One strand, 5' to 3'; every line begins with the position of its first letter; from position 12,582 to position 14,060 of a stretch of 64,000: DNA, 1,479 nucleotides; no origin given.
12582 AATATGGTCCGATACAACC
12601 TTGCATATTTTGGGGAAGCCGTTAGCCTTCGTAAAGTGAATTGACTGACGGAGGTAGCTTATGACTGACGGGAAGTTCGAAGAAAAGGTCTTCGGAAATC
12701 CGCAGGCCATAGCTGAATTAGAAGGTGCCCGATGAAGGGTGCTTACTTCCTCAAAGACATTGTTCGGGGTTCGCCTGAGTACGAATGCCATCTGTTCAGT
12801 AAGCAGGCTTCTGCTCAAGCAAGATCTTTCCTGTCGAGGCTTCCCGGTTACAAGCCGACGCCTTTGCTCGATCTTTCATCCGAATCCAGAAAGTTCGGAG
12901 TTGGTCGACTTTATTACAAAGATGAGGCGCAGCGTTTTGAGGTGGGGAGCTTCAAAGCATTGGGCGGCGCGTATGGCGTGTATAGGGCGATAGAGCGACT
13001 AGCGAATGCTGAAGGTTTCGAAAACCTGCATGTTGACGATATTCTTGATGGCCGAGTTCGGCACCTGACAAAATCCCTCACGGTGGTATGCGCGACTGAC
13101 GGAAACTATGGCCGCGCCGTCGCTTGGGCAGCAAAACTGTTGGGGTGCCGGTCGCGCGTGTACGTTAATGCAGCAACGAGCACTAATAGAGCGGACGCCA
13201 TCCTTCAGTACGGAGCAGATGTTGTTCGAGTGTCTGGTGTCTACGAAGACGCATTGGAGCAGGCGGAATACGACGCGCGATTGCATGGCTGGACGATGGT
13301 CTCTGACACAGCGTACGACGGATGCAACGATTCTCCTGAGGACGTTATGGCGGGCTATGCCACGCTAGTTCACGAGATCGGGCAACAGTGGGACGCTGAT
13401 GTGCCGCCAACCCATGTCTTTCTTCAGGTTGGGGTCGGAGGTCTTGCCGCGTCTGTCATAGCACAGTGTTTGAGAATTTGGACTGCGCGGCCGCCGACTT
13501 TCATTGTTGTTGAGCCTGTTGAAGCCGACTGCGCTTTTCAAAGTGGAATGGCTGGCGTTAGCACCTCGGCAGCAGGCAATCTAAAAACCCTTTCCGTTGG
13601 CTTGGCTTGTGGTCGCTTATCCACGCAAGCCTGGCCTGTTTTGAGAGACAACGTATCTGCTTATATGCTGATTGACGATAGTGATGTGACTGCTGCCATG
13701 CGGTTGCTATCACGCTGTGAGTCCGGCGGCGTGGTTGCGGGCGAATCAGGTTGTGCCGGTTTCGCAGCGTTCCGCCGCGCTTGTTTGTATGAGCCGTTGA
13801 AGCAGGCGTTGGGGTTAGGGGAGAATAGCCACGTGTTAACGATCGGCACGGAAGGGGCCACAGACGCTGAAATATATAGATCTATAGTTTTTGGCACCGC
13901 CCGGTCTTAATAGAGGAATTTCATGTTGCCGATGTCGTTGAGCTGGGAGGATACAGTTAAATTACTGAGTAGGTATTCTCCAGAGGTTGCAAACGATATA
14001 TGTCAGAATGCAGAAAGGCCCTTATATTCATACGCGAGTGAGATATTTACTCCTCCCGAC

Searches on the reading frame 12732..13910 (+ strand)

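Call 8: search_protein_families(library=pfam, proteins=[window:12732-13910:+], max_evalue=0.01)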
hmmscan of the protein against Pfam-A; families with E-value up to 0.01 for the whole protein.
window:12732-13910:+ (392 aa): 1 family
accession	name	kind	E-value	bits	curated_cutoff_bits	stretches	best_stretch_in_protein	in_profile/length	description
PF00291.31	PALP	-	1.5e-52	179.3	35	1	38-355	3-276/295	Pyridoxal-phosphate dependent enzyme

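Call 9: search_protein_families(library=ncbifam, proteins=[window:12732-13910:+], max_evalue=0.01)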
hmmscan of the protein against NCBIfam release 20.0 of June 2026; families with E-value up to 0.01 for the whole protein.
window:12732-13910:+ (392 aa): 35 families (the best 25 are shown)
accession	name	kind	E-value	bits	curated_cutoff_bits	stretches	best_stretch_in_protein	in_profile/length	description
NF006058.0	PRK08206.1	equivalog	1.3e-121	405.9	276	1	18-389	20-396/402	diaminopropionate ammonia-lyase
TIGR03528.1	2_3_DAP_am_ly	equivalog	2.1e-90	303.2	532.25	1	16-387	15-394/396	diaminopropionate ammonia-lyase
TIGR01747.1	diampropi_NH3ly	subfamily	9e-82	274.9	274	1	21-387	1-375/376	diaminopropionate ammonia-lyase family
NF006094.0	PRK08246.1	subfamily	7.4e-26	91.3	331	1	114-356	67-290/310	serine/threonine dehydratase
NF005292.0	PRK06815.1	equivalog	4e-23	81.9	371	1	113-355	67-296/320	threonine/serine dehydratase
NF006390.0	PRK08639.1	equivalog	1.6e-22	80.1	421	1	113-347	71-294/418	threonine ammonia-lyase IlvA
NF006674.0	PRK09224.1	subfamily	1.1e-20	73.8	577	1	114-347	72-291/508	threonine ammonia-lyase IlvA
NF002823.0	PRK02991.1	equivalog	5.3e-20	71.6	246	1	53-361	96-408/444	D-serine ammonia-lyase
TIGR01124.1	ilvA_2Cterm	equivalog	9.8e-20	70.6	411.3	1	114-348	64-284/499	threonine ammonia-lyase, biosynthetic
NF004771.0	PRK06110.1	equivalog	1.3e-19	70.5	317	1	113-347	68-286/323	threonine dehydratase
TIGR01127.1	ilvA_1Cterm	equivalog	6.5e-18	64.9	378.75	1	114-347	47-265/380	threonine ammonia-lyase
NF005680.0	PRK07476.1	equivalog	8.4e-18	64.4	413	1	114-349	70-292/326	hydroxyectoine utilization dehydratase EutB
NF005147.0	PRK06608.1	equivalog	1.2e-17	63.7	380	1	117-317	75-261/339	serine/threonine dehydratase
TIGR02079.1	THD1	equivalog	1.5e-16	60.2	440.55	1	114-349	63-288/410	threonine ammonia-lyase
TIGR02991.1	ectoine_eutB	equivalog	9.9e-16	57.6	413.35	1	113-347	65-286/317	hydroxyectoine utilization dehydratase EutB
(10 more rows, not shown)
